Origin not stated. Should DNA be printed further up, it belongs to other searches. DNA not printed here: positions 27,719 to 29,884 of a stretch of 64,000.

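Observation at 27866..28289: GspE N-terminal domain encoded in-frame upstream of the first canonical start codon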

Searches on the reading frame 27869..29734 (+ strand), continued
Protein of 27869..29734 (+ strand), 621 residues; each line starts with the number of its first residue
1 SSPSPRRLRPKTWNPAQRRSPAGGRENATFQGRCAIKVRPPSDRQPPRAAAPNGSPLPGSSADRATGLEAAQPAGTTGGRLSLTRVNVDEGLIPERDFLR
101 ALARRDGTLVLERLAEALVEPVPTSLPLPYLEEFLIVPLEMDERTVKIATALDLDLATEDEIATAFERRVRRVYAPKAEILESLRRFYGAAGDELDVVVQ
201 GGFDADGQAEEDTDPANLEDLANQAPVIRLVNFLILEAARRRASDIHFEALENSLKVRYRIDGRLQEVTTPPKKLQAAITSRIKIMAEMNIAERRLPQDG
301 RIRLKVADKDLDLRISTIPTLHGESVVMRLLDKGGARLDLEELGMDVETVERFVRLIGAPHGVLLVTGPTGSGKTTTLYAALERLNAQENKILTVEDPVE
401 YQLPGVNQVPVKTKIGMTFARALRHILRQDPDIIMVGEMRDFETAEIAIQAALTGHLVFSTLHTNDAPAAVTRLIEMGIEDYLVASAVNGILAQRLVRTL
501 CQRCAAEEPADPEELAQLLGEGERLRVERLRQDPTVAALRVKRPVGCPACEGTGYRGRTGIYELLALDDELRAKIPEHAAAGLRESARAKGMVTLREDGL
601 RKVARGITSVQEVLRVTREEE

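Call 15: find_encoding_contigs(protein=P0003, flank=3000, max_places=2)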
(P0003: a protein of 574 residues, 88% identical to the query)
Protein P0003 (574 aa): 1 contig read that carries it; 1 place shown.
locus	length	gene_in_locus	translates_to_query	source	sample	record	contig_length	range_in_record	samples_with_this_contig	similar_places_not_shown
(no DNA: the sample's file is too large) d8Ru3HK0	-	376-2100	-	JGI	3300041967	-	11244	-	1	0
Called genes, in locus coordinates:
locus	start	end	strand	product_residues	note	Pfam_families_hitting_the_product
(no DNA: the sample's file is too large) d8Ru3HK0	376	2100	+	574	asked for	PF05157:MshEN, PF00437:T2SSE, PF13191:AAA_16 (weak)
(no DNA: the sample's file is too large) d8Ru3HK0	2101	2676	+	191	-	-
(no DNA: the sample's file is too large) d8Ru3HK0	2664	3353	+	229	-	PF00482:T2SSF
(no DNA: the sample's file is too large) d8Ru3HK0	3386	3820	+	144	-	PF07963:N_methyl (weak), PF08334:T2SSG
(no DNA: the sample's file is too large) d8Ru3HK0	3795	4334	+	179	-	PF07963:N_methyl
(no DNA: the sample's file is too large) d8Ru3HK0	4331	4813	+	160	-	PF07963:N_methyl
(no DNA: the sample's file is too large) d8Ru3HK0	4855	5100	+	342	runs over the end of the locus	PF21687:T2SSK_1st, PF12836:HHH_3 (faint), PF03934:T2SSK (weak)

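Call 16: find_related_loci(query=window:28109-29731:+, collection=genome_contigs, flank=2500)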
Query window:28109-29731:+ (541 aa) in genome_contigs; peptide patterns used: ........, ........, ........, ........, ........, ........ (x = any residue, [..] = any of these).
600 stretches matched a pattern (row limit reached: there are more); 575 encode a relative of the query (tblastn E <= 1e-3); the best 80 are kept; 80 distinct loci.
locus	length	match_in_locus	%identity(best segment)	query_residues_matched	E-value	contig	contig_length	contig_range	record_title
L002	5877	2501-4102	84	1-541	0e+0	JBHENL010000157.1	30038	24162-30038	MAG: Gemmatimonadota bacterium isolate S5_bin.12.orig S5_k141_2333163, whole genome shotgun sequence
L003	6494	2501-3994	55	34-541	1e-168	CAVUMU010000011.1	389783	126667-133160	MAG: uncultured Gemmatimonadales bacterium isolate MFD04212.bin.1.9 genome assembly, contig: contig_443, whole genome sh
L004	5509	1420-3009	51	3-541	2e-168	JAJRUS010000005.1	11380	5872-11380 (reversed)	MAG: bacterium isolate Dive96_bin10.214 k141_444013, whole genome shotgun sequence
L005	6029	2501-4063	52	11-541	8e-168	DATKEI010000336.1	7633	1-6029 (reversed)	MAG TPA_asm: Candidatus Binatia bacterium isolate SMAG_U14495 k141_420530, whole genome shotgun sequence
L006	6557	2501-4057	51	14-541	4e-153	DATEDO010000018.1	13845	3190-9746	MAG TPA_asm: Candidatus Methylomirabilota bacterium isolate SMAG_U8709 k141_1812418, whole genome shotgun sequence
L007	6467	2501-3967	50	46-541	2e-152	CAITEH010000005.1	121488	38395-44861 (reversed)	MAG: Candidatus Firestonebacteria bacterium isolate AM-2014_bin-3360 genome assembly, contig: bin-3360:05/86, whole geno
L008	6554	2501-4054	49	11-539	1e-152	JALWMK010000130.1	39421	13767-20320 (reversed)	MAG: Sedimenticola sp. isolate M17_metabat2_scaf2bin.153 M17_NODE_547_length_39421_cov_20.972159, whole genome shotgun s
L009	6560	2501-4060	51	8-539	3e-151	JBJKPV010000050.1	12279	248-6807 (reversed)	MAG: Stellaceae bacterium isolate Bin_16 S1Ck127_159831_flag_0_multi_5.8687_len_12279, whole genome shotgun sequence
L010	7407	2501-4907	48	13-537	3e-150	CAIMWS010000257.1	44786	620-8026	MAG: uncultured Verrucomicrobia bacterium isolate LaPlata_bin-2736 genome assembly, contig: bin-2736:257/561, whole geno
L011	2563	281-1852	51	3-540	2e-159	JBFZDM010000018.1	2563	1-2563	MAG: Chromatiaceae bacterium isolate PPR_0555 k121_870689, whole genome shotgun sequence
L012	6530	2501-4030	51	15-539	9e-150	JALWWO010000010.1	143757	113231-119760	MAG: Chromatiaceae bacterium isolate T2_maxbin2_scaf2bin.293 T2_NODE_29_length_143757_cov_22.703892, whole genome shotgu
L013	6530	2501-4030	52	11-535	2e-149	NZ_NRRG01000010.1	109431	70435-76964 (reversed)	Thiocystis violacea strain DSM 207 scaffold0010, whole genome shotgun sequence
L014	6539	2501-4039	50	13-540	1e-148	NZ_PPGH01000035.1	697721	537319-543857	Chromatium okenii strain LaCa tig00000294, whole genome shotgun sequence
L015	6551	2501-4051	50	11-540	5e-149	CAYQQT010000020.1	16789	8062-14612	MAG TPA_asm: uncultured bacterium isolate SRP136066_co1_130 genome assembly, contig: NODE_3587_length_16789_cov_32.46402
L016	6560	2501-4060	50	8-539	9e-147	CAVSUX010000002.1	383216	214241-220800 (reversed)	MAG: uncultured Alphaproteobacteria bacterium isolate MFD05513.bin.2.149 genome assembly, contig: contig_14774, whole ge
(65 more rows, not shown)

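Call 18: find_encoding_contigs(protein=P0005, flank=2500, max_places=1)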
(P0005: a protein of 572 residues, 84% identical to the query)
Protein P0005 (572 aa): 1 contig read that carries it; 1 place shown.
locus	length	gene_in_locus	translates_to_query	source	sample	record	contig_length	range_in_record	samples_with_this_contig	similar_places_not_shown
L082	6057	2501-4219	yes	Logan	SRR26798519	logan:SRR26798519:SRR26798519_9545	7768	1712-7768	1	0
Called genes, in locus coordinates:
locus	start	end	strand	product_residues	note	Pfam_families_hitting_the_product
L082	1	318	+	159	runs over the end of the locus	-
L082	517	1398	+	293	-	PF01833:TIG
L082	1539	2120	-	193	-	PF00578:AhpC-TSA, PF08534:Redoxin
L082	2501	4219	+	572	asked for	PF05157:MshEN, PF00437:T2SSE, PF13191:AAA_16 (weak)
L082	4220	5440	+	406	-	PF28597:T2SSF_N, PF00482:T2SSF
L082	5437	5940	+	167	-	PF07963:N_methyl (weak), PF08334:T2SSG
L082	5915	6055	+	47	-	?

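Call 19: find_encoding_contigs(protein=P0006, flank=2500, max_places=1)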
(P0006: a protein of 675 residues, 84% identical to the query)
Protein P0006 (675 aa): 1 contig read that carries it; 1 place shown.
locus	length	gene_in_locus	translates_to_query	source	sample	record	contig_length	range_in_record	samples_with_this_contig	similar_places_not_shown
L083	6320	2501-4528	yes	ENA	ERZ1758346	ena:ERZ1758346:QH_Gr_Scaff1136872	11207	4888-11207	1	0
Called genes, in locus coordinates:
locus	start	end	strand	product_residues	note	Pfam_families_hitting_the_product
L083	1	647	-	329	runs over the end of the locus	PF01063:Aminotran_4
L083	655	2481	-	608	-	PF11832:DUF3352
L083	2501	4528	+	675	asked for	PF05157:MshEN, PF00437:T2SSE, PF13191:AAA_16 (weak)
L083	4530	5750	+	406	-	PF28597:T2SSF_N, PF00482:T2SSF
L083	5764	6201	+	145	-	PF07963:N_methyl, PF08334:T2SSG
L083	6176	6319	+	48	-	?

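Call 20: find_encoding_contigs(protein=P0007, flank=2500, max_places=1)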
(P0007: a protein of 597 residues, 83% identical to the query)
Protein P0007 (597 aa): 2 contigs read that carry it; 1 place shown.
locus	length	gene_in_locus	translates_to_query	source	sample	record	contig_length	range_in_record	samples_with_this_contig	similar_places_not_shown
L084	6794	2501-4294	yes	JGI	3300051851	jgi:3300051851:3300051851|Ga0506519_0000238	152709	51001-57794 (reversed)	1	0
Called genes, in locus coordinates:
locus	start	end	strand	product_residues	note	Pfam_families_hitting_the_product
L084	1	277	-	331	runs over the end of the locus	PF01063:Aminotran_4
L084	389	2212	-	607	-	PF11832:DUF3352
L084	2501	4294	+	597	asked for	PF05157:MshEN, PF00437:T2SSE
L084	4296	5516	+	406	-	PF28597:T2SSF_N, PF00482:T2SSF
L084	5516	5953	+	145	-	PF07963:N_methyl, PF08334:T2SSG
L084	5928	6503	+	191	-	PF07963:N_methyl (weak)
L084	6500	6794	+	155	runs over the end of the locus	PF07963:N_methyl (weak)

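Call 21: find_encoding_contigs(protein=P0008, flank=2500, max_places=1)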
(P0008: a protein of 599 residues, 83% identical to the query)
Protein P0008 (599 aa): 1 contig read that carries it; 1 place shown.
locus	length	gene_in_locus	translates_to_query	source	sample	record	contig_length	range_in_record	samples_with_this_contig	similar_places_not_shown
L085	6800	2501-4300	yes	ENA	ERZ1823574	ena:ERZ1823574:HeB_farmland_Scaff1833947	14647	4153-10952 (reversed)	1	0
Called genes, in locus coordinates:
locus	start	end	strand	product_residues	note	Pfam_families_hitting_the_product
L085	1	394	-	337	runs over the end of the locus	PF01063:Aminotran_4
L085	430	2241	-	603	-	PF11832:DUF3352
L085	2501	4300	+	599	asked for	PF05157:MshEN, PF00437:T2SSE, PF13191:AAA_16 (weak)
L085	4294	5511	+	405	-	PF28597:T2SSF_N, PF00482:T2SSF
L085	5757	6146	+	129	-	PF08334:T2SSG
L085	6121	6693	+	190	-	PF07963:N_methyl (weak)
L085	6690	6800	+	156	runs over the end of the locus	PF07963:N_methyl (weak)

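Call 22: find_encoding_contigs(protein=P0009, flank=2500, max_places=1)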
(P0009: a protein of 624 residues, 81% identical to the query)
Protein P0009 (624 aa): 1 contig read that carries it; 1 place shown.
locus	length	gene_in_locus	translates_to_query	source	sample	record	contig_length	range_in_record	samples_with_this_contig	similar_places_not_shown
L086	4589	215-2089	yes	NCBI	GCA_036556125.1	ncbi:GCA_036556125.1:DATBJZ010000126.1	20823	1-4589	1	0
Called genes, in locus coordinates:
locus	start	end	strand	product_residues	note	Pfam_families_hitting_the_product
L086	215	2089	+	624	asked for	PF05157:MshEN, PF00437:T2SSE, PF13191:AAA_16 (weak)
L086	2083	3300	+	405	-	PF28597:T2SSF_N, PF00482:T2SSF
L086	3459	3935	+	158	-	PF07963:N_methyl (weak), PF08334:T2SSG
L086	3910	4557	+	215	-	PF07963:N_methyl (weak)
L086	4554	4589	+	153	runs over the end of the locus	PF07963:N_methyl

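Call 23: find_encoding_contigs(protein=P0010, flank=2500, max_places=1)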
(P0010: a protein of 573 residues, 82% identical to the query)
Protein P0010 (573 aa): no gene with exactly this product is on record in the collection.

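Call 30: find_encoding_contigs(protein=P0011, flank=2500, max_places=1)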
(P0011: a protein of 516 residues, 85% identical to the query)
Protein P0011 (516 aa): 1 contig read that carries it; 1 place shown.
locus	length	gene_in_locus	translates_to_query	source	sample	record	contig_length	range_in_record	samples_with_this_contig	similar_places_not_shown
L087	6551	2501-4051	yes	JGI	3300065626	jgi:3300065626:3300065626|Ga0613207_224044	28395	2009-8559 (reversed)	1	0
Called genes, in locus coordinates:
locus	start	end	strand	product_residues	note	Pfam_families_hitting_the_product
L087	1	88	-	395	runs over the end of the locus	PF01063:Aminotran_4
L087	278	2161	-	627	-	PF11832:DUF3352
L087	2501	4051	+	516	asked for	PF05157:MshEN, PF13401:AAA_22 (faint), PF00437:T2SSE, PF13191:AAA_16 (weak)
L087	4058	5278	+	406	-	PF28597:T2SSF_N, PF00482:T2SSF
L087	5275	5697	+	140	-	PF07963:N_methyl (weak), PF08334:T2SSG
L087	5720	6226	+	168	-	PF07963:N_methyl (weak)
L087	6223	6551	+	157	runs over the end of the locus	PF07963:N_methyl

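Call 31: find_encoding_contigs(protein=P0004, flank=2500, max_places=1)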
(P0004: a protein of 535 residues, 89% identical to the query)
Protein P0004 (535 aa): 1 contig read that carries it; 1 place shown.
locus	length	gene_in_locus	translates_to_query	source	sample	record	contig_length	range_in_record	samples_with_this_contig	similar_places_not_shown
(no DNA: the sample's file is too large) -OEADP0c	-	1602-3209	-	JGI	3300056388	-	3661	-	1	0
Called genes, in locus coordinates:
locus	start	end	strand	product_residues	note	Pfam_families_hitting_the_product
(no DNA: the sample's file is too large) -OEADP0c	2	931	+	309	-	?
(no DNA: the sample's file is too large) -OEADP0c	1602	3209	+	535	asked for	PF05157:MshEN, PF00437:T2SSE, PF13191:AAA_16 (weak)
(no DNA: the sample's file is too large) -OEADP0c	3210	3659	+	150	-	?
